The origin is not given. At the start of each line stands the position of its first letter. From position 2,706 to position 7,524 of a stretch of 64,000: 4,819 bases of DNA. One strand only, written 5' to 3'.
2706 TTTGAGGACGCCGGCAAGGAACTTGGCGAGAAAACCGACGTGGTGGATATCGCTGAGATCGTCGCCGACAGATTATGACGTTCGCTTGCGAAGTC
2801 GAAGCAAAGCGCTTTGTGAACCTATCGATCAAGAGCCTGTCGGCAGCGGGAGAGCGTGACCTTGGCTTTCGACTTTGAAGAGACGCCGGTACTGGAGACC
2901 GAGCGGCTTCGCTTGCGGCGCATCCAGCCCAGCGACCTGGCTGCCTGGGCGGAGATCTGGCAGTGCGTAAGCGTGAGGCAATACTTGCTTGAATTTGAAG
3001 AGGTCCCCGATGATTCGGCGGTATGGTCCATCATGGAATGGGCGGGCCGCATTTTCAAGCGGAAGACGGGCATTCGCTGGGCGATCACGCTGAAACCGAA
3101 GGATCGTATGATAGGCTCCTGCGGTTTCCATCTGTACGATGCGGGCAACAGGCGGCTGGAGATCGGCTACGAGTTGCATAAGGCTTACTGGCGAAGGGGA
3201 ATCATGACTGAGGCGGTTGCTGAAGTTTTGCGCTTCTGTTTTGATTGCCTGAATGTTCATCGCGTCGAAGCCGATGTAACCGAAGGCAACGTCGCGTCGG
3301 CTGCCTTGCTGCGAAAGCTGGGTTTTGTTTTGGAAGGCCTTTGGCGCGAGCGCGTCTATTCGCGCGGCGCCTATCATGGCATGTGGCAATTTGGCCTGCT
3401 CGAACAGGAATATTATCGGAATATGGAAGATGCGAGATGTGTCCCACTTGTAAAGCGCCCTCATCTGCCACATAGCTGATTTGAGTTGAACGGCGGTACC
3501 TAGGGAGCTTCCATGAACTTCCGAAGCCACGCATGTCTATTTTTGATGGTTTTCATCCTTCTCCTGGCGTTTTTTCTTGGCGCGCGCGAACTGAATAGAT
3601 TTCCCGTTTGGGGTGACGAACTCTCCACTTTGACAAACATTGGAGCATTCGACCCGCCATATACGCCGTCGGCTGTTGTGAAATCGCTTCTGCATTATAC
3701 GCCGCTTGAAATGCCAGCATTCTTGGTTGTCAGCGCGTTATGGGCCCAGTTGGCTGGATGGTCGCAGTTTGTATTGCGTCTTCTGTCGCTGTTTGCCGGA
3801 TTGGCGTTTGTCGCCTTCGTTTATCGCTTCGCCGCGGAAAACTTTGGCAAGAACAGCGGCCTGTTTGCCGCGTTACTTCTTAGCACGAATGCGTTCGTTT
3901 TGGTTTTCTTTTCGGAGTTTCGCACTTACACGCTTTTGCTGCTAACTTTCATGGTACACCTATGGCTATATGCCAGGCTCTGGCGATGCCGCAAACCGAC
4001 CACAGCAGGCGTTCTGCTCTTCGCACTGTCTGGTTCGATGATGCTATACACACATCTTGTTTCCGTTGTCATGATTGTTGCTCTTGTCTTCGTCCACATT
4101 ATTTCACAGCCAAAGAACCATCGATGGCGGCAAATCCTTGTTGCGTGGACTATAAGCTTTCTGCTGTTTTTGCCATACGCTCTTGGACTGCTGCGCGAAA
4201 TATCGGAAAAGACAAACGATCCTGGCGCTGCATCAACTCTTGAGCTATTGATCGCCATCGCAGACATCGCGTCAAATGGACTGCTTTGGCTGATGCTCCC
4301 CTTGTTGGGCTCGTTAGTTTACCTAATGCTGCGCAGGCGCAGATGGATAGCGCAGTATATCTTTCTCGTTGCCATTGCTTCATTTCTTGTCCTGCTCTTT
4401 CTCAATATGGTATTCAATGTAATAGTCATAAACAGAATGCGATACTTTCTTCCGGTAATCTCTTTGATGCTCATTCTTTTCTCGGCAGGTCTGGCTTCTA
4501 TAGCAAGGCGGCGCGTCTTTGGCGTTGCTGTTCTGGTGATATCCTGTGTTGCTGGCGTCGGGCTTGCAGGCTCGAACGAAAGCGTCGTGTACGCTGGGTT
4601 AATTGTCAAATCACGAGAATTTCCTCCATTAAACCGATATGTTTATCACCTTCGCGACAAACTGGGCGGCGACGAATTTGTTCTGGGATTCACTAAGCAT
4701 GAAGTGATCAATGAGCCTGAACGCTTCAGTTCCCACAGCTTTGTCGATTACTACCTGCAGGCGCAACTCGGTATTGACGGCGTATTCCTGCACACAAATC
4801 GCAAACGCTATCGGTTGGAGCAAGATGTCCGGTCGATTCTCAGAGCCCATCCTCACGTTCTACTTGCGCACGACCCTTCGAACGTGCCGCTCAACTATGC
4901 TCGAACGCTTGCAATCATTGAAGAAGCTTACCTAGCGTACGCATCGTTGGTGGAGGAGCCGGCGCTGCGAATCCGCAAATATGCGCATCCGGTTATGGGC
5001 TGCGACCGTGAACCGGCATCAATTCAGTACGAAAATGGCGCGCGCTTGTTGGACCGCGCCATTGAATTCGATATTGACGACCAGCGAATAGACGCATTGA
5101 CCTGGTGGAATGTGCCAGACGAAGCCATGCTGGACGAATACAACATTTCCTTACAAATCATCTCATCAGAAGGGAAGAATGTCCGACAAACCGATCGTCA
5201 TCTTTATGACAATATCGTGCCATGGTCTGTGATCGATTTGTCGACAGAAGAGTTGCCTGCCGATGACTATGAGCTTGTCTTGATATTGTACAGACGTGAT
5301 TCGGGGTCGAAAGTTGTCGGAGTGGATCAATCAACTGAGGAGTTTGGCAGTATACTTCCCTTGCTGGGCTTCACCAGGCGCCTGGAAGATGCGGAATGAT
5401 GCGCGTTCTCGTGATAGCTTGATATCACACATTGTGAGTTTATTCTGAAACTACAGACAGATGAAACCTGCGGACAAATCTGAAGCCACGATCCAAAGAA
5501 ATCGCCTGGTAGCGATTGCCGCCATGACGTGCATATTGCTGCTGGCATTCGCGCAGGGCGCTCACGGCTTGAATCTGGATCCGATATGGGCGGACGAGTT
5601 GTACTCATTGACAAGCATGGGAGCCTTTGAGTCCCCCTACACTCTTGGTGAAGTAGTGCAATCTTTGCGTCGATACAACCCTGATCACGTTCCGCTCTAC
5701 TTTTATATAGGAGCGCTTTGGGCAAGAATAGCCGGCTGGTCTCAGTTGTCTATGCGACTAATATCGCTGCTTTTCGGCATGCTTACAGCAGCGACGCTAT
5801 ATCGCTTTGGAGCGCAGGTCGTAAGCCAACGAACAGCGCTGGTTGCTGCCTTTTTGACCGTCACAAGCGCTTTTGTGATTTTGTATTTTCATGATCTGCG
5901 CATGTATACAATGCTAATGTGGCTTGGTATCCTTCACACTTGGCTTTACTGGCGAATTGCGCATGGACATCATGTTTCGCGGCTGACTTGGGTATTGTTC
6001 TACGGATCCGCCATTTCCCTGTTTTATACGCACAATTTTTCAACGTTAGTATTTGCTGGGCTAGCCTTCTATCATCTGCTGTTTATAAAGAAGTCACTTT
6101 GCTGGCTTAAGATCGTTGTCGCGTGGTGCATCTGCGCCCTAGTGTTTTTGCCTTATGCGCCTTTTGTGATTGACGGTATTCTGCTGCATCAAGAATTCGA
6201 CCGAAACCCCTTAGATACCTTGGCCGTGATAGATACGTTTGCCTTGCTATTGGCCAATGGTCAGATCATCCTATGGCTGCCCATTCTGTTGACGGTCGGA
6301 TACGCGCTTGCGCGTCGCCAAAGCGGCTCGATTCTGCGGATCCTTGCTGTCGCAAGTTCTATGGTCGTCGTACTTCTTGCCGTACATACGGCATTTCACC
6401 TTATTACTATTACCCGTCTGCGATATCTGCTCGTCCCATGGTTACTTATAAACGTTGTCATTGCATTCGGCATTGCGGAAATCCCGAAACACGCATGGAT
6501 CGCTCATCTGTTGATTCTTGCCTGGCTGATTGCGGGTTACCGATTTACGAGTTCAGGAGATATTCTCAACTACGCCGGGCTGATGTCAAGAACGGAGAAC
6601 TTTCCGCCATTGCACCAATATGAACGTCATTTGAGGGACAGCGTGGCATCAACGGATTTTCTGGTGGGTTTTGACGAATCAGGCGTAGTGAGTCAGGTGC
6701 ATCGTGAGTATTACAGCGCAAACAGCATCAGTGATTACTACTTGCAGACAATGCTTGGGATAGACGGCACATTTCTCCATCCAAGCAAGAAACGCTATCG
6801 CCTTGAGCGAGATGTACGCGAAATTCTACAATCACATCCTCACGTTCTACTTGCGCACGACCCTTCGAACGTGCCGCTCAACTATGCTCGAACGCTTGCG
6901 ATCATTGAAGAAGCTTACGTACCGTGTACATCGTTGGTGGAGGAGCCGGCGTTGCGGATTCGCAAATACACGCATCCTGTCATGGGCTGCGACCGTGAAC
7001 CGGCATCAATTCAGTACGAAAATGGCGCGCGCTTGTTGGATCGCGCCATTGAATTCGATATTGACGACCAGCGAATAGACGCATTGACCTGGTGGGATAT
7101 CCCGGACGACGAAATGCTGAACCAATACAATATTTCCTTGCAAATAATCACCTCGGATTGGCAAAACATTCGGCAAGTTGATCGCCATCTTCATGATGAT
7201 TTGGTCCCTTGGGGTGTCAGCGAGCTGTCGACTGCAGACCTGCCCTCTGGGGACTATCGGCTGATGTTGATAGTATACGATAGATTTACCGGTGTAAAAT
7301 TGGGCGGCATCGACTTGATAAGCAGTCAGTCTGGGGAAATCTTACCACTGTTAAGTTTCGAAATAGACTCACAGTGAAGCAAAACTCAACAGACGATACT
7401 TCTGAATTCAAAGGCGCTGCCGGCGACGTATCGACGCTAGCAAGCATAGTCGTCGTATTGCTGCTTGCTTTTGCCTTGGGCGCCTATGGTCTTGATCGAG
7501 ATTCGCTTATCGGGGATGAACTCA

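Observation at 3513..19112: Eight tandem GT-C (PMT_2/ArnT-like) membrane glycosyltransferase paralogs, each fused to the same uncharacterised C-terminal domain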

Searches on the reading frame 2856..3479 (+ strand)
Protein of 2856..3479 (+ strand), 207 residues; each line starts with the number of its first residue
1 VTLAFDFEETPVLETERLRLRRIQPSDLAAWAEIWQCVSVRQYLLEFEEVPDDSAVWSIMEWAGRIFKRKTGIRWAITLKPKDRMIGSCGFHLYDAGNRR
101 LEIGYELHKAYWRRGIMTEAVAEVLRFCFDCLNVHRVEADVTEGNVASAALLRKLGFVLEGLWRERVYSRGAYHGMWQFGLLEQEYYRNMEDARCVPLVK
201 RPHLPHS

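Call 7: search_protein_families(library=pfam, proteins=[window:2856-3479:+], max_evalue=0.001)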
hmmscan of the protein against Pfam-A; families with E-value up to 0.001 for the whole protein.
window:2856-3479:+ (207 aa): 3 families
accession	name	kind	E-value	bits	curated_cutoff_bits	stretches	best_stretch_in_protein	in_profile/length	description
PF13302.13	Acetyltransf_3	-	8.3e-33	114.4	25.4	1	17-158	1-138/138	Acetyltransferase (GNAT) domain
PF00583.31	Acetyltransf_1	-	7.2e-14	52.5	20.7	1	48-157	13-116/116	Acetyltransferase (GNAT) family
PF13420.13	Acetyltransf_4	-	0.00022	21.7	24.3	1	20-174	1-151/155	Acetyltransferase (GNAT) domain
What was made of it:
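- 2856..3479 (+): GNAT (Acetyltransf_3, RimJ/RimL-like) N-acetyltransferase gene, 33 nt upstream of G1 on the same strand. It is conserved upstream of the array in relatives. A functional link is not shown. Pfam PF13302 E 8e-33 (call 7).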

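Call 8: search_protein_families(library=ncbifam, proteins=[window:2856-3479:+], max_evalue=0.01)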
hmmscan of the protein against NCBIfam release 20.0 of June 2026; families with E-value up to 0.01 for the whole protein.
window:2856-3479:+ (207 aa): 7 families
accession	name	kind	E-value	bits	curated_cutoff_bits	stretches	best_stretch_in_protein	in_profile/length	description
NF008072.0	PRK10809.1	equivalog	1.1e-09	38.3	190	1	13-173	13-177/194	ribosomal protein S5-alanine N-acetyltransferase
NF007539.0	PRK10151.1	equivalog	1.1e-07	31.7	184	1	82-176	75-169/179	50S ribosomal protein L7/L12-serine acetyltransferase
NF000485.1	TlmB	exception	4.7e-06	26.1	625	1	105-182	89-166/292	bleomycin family antibiotic N-acetyltransferase TlmB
NF011709.0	PRK15130.1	equivalog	1.2e-05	25.2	218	1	87-190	70-173/186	spermidine N1-acetyltransferase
NF000225.3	AAC_6p_Strep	exception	4.6e-05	23.4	250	1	82-182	48-147/156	aminoglycoside 6'-N-acetyltransferase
TIGR03585.1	PseH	equivalog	9.5e-05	22.5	93.1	1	82-174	59-150/156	UDP-4-amino-4,6-dideoxy-N-acetyl-beta-L-altrosamine N-acetyltransferase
NF007527.0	PRK10140.1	equivalog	0.0005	20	236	1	104-173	83-152/162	N-acetyltransferase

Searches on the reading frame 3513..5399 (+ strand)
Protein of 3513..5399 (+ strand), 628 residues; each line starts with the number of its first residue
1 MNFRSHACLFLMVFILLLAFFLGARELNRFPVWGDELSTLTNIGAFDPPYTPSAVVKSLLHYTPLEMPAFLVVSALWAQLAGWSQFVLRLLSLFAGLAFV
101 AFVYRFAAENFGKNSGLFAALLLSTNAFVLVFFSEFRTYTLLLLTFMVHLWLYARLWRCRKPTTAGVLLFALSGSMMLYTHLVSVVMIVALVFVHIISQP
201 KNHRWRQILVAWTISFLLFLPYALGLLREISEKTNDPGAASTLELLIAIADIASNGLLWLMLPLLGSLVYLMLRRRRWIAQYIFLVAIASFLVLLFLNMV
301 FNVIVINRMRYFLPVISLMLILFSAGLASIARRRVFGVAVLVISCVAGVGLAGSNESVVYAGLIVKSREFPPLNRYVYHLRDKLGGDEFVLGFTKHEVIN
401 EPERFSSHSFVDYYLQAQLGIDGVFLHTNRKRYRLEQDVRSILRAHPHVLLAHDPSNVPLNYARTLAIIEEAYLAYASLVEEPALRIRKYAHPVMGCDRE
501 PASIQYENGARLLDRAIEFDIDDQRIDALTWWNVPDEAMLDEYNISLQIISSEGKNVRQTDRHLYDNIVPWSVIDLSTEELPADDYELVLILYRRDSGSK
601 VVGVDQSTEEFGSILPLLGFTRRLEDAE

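Call 4: search_protein_families(library=pfam, proteins=[window:3513-5399:+], max_evalue=0.1)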
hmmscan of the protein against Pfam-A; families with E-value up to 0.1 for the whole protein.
window:3513-5399:+ (628 aa): 1 family
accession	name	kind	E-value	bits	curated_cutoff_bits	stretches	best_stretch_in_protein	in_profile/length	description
PF13231.12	PMT_2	-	1.9e-11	44.9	26.1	1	69-221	5-156/160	Dolichyl-phosphate-mannose-protein mannosyltransferase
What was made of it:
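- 3513..5399 (+): G1: GT-C paralog, 628 aa, in the hypervariable half. It is the most aberrant copy (H87E, H155S, W175A, W341I, W369S, C500Y) but keeps D-E, R158, Y160 and RxRY. PMT_2 E 1.9e-11 (call 4).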

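Call 8: search_protein_families(library=ncbifam, proteins=[window:3513-5399:+], max_evalue=0.01)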
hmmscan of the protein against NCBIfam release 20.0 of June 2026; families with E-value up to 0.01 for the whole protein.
window:3513-5399:+ (628 aa): 0 families

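Call 64: find_homologous_proteins(query=window:3513-5399:+, max_evalue=1e-10)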
Query window:3513-5399:+ (628 aa): 127 proteins with E <= 1e-10 among 8000 candidates; the best 120 are listed.
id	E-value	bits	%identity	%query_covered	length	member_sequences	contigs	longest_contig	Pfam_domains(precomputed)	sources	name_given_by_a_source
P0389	0.0e+0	1394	100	100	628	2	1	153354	PF13231.13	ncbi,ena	-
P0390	0.0e+0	1043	75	99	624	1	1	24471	PF13231.13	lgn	-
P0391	0.0e+0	1016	72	100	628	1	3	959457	PF13231.13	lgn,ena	-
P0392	0.0e+0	1013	75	96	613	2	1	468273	PF13231.13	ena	-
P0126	3.6e-239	814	61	96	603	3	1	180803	PF13231.13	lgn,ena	-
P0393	1.8e-194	666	49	99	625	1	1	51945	-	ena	-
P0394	7.4e-189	647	50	99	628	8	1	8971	PF13231.13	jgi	-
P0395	2.6e-186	639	49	99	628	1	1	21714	PF13231.13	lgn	-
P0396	1.7e-180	620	49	97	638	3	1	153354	PF13231.13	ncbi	-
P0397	9.6e-178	611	48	97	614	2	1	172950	PF13231.13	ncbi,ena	-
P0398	7.2e-177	608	47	99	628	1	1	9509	PF13231.13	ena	-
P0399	1.9e-175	603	47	96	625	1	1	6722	-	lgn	-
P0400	2.4e-175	603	47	99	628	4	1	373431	PF13231.13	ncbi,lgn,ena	-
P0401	2.1e-174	600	46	100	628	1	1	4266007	PF13231.13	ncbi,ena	-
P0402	3.5e-174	599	47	99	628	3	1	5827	PF13231.13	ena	-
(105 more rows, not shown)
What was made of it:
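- Tried and rejected: The idea that G1 is a unique orphan was rejected: it has 72-75% orthologs in other genomes (call 64).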

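Call 65: find_encoding_contigs(protein=P0389, flank=3000, max_places=2)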
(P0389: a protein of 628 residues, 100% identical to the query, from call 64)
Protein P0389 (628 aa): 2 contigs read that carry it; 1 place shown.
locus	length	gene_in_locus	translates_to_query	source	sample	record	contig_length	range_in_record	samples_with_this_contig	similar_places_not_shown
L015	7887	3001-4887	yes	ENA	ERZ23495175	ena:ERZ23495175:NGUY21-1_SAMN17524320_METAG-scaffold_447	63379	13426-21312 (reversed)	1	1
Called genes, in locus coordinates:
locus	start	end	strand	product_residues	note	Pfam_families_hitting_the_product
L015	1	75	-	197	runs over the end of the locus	PF12867:DinB_2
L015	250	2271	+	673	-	PF12838:Fer4_7 (weak), PF13183:Fer4_8, PF13187:Fer4_9, PF13237:Fer4_10, PF13484:Fer4_16 (faint), PF02754:CCG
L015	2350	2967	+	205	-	PF13302:Acetyltransf_3, PF00583:Acetyltransf_1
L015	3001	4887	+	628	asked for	PF13231:PMT_2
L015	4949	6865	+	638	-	PF13231:PMT_2 (weak)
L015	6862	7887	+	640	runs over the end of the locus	PF13231:PMT_2 (weak)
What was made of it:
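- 3513..5399 (+): Exact match is P0389 in a public contig (calls 64, 65).
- None, beyond the fact that the array is repetitive and the source is a metagenome assembly (call 65). An identical G1-G2-G3 stretch occurs in a second, independently named assembly (call 65).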

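Call 66: find_encoding_contigs(protein=P0391, flank=10000, max_places=2)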
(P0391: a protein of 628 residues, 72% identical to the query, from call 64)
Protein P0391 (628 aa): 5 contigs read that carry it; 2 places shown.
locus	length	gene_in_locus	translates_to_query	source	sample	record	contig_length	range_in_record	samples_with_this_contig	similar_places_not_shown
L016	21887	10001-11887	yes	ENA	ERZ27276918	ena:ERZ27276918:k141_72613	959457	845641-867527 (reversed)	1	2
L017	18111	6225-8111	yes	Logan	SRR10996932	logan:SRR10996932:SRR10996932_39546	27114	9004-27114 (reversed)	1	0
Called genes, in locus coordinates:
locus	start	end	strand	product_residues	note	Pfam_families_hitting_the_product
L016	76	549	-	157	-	PF00383:dCMP_cyt_deam_1, PF14437:MafB19-deam, PF14439:Bd3614-deam (weak)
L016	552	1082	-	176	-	-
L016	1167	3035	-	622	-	PF00128:Alpha-amylase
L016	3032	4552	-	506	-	PF02446:Glyco_hydro_77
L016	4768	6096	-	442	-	PF00152:tRNA-synt_2 (faint), PF13393:tRNA-synt_His, PF00587:tRNA-synt_2b (weak), PF03129:HGTP_anticodon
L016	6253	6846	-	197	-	PF12867:DinB_2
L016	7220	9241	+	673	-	PF12838:Fer4_7 (weak), PF13183:Fer4_8, PF13187:Fer4_9, PF13237:Fer4_10, PF02754:CCG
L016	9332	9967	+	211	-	PF13302:Acetyltransf_3, PF00583:Acetyltransf_1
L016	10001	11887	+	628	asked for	PF13231:PMT_2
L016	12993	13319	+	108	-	-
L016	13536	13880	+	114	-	-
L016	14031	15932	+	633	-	PF13231:PMT_2 (weak)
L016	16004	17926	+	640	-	PF13231:PMT_2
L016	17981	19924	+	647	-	PF13231:PMT_2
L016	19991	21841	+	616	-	-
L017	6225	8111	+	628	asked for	PF13231:PMT_2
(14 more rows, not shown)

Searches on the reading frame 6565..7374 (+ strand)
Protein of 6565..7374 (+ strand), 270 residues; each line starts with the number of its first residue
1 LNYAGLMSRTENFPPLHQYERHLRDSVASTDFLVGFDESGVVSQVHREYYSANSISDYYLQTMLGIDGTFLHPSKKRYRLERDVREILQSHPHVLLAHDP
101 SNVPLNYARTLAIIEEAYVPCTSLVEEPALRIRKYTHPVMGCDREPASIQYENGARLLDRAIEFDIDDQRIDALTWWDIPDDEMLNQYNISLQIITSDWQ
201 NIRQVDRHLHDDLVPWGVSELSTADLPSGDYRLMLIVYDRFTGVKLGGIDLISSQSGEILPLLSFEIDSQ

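Call 35: search_protein_families(library=pfam, proteins=[window:6565-7374:+], max_evalue=10)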
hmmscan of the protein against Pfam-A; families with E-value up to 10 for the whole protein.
window:6565-7374:+ (270 aa): 1 family
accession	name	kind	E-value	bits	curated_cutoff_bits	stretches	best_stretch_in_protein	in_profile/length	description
PF16967.11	TcfC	-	0.18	11.8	29.4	1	210-239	25-54/68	E-set like domain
